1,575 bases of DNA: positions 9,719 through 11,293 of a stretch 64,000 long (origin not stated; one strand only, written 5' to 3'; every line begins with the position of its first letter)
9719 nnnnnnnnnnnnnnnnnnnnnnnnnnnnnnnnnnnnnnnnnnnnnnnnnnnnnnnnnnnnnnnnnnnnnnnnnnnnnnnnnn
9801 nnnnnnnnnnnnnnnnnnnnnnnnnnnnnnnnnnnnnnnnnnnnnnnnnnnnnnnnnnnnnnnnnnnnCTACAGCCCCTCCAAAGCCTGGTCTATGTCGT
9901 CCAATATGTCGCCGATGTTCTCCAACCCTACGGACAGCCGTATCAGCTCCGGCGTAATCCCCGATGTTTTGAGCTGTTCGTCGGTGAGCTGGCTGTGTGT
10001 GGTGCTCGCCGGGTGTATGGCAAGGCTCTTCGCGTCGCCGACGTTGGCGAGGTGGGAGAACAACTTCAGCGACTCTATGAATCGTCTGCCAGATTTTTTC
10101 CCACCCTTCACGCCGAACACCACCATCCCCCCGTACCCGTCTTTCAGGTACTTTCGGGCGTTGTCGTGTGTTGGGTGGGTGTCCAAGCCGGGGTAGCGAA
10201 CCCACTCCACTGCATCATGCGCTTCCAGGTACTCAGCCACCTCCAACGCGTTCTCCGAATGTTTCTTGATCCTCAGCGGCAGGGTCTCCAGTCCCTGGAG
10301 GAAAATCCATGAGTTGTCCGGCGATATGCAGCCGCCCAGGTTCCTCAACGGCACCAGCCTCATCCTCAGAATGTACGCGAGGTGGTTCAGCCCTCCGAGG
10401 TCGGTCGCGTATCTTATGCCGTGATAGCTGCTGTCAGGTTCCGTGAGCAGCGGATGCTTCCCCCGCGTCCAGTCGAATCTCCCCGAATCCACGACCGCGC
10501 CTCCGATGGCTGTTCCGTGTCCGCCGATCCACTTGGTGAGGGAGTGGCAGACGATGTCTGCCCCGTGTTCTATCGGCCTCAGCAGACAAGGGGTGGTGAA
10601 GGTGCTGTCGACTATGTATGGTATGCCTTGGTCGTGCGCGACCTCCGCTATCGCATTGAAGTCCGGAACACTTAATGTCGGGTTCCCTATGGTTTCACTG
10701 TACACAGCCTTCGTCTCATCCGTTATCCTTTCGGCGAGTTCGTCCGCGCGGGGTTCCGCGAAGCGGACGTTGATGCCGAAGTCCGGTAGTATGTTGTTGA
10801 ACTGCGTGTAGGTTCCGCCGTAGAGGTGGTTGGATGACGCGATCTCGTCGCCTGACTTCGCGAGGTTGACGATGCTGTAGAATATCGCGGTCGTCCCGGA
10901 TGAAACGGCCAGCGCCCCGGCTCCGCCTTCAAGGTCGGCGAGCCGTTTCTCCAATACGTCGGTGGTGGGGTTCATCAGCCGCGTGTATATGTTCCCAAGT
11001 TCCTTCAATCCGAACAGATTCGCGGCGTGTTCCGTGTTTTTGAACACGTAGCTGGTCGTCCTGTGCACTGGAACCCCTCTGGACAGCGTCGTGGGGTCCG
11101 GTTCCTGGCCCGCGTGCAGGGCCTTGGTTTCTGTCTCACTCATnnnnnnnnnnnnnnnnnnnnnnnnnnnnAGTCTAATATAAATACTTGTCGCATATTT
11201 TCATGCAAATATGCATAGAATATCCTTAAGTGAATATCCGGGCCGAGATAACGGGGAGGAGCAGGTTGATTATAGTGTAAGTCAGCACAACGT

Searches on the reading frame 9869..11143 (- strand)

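Call 46: search_protein_families(library=pfam, proteins=[window:9869-11143:-], max_evalue=0.0001)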
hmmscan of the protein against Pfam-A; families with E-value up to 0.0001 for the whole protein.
window:9869-11143:- (424 aa): 3 families
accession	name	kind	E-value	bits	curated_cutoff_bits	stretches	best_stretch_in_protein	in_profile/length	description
PF01053.26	Cys_Met_Meta_PP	-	2.5e-133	444.8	27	1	5-422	1-381/381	Cys/Met metabolism PLP-dependent enzyme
PF00155.27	Aminotran_1_2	-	1.8e-06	27.9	19.7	1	53-220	35-235/361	Aminotransferase class I and II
PF01041.23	DegT_DnrJ_EryC1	-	1.3e-05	25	19.8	1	58-180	23-146/360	DegT/DnrJ/EryC1/StrS aminotransferase family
